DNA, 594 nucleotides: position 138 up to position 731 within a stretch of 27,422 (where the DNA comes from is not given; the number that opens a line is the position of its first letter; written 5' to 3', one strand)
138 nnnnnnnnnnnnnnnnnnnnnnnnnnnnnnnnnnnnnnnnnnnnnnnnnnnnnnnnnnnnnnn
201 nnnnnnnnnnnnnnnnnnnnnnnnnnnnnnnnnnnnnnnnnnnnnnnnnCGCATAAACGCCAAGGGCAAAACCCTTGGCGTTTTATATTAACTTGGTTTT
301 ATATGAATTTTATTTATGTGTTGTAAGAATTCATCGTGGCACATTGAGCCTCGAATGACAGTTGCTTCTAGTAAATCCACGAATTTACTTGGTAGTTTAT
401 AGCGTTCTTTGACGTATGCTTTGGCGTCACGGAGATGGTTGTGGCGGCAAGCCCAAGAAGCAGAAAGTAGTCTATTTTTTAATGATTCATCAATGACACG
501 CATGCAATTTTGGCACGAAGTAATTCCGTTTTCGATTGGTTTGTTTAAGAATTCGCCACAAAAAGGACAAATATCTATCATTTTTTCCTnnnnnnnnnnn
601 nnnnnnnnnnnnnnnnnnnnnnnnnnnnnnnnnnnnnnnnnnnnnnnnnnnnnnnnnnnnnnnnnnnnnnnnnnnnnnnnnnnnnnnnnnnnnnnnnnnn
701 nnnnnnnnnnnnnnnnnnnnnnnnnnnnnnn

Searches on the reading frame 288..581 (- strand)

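Call 9: search_protein_families(library=pfam, proteins=[window:288-581:-], max_evalue=0.01)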
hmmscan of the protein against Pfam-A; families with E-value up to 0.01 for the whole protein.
window:288-581:- (97 aa): 1 family
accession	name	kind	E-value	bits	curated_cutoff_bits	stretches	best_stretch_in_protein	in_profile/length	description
PF15227.12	zf-C3HC4_4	-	0.0021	18.6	30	1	5-35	1-33/42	zinc finger of C3HC4-type, RING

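Call 49: search_protein_families(library=ncbifam, proteins=[window:288-581:-], max_evalue=0.001)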
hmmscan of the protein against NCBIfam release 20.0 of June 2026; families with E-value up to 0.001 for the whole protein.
window:288-581:- (97 aa): 0 families

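Call 72: search_protein_families(library=phrogs, proteins=[window:288-581:-], max_evalue=0.00001)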
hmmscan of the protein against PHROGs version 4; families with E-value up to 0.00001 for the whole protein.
window:288-581:- (97 aa): 0 families
